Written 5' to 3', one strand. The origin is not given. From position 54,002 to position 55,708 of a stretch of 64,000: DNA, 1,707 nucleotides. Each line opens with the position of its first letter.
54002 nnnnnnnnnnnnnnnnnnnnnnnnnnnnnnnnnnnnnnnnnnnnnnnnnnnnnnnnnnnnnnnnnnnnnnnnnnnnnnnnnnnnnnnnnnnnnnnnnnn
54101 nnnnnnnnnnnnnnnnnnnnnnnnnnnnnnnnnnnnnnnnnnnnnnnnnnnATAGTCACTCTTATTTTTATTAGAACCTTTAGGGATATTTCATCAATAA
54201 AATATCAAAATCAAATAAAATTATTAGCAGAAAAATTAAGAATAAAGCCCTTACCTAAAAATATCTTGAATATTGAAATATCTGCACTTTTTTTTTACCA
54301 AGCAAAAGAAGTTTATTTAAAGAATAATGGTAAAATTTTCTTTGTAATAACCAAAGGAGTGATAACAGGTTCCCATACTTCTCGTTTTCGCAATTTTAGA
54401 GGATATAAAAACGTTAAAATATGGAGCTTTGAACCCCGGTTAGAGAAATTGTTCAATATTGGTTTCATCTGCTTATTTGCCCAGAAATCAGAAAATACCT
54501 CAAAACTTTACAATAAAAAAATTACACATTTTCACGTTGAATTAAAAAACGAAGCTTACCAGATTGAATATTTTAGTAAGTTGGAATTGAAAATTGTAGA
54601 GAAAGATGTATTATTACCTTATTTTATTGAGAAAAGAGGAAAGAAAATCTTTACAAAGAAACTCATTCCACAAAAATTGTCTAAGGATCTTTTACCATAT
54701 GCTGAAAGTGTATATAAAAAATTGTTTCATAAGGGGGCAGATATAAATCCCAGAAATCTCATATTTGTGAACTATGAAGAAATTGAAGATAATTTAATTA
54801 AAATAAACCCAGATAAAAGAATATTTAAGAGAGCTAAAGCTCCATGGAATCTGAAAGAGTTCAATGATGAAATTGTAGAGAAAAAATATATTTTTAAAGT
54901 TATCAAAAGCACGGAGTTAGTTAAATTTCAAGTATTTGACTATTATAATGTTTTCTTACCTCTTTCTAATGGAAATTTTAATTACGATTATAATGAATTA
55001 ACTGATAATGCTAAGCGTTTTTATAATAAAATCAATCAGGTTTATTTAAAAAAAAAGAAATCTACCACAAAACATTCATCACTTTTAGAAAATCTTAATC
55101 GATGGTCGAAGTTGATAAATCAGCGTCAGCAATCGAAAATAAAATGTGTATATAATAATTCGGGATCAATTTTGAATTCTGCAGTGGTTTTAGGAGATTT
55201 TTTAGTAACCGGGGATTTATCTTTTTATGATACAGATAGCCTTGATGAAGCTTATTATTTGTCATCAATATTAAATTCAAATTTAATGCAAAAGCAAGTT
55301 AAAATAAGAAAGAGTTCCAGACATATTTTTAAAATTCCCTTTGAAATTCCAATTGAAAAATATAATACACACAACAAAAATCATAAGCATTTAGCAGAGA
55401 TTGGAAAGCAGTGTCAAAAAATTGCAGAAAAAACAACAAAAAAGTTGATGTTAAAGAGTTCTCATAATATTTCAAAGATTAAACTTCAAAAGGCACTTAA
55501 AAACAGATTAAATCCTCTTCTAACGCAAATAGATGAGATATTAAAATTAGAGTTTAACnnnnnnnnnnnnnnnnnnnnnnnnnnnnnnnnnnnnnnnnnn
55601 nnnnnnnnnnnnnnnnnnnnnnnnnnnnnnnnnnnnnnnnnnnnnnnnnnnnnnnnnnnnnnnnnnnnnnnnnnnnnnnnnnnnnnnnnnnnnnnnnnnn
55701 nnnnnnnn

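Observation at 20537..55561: DNA methyltransferase split at its catalytic NPP motif by a 32.7 kb island that begins with its own MTase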

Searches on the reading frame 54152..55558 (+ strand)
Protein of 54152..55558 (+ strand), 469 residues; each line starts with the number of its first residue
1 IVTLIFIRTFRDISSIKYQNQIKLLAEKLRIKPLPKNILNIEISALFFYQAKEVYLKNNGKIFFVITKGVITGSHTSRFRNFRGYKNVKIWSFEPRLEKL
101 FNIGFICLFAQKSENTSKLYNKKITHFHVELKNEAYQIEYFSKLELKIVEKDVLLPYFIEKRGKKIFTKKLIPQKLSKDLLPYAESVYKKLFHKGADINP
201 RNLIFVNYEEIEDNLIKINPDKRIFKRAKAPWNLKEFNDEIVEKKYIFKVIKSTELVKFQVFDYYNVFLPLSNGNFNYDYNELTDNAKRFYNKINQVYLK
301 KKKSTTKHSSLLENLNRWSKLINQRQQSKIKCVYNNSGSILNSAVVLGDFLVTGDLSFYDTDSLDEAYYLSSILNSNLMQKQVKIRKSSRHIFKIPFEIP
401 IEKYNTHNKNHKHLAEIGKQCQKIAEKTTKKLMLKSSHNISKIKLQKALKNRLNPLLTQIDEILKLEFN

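Call 8: search_protein_families(library=pfam, proteins=[window:54152-55558:+], max_evalue=0.01)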
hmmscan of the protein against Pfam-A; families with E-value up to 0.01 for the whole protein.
window:54152-55558:+ (469 aa): 0 families

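Call 26: find_homologous_proteins(query=window:54176-55558:+, max_evalue=1e-30)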
Query window:54176-55558:+ (461 aa): 360 proteins with E <= 1e-30 among 8000 candidates; the best 120 are listed. Only proteins of 253 to 807 residues were searched: fused or split forms outside these lengths cannot appear, so this answer is no evidence that the protein stands alone or is whole; lengths 'longer' or 'shorter' looks for them.
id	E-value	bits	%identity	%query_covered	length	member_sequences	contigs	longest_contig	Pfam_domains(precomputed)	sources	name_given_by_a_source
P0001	4.4e-277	937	100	93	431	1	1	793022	-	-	-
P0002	3.0e-240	816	81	100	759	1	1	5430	PF02384.23,PF07669.18,PF20473.5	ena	-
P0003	3.7e-232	789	79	100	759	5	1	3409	PF02384.23,PF07669.18,PF20473.5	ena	-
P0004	7.9e-231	785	78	100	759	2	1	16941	PF02384.23,PF07669.18,PF20473.5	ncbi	ncbi:MAG: N-6 DNA methylase [Promethearchaeota archaeon]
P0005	1.5e-206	705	70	100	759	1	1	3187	PF02384.23,PF07669.18,PF20473.5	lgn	-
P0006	5.4e-204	697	69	100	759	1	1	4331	PF02384.23,PF07669.18,PF20473.5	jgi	jgi:hypothetical protein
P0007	6.0e-202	690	70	100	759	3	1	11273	PF02384.23,PF07669.18,PF20473.5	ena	-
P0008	7.7e-199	680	67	100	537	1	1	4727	PF07669.18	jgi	jgi:hypothetical protein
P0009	8.8e-199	679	67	100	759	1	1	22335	PF02384.23,PF07669.18,PF20473.5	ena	-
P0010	9.6e-199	679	67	100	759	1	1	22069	PF02384.23,PF07669.18,PF20473.5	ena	-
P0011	3.7e-198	677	67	100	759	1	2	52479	PF02384.23,PF07669.18,PF20473.5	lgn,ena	-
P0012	4.1e-197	674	67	100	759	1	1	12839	PF02384.23,PF07669.18,PF20473.5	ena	-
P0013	2.6e-194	665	67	100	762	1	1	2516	PF02384.23,PF07669.18,PF20473.5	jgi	-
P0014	3.4e-191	654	66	100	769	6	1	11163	PF02384.23,PF07669.18,PF20473.5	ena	-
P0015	2.3e-188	645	66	100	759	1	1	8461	PF02384.23,PF07669.18,PF20473.5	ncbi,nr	ncbi:MAG: hypothetical protein EU532_11275 [Promethearchaeota archaeon]|nr:MAG: hypothetical protein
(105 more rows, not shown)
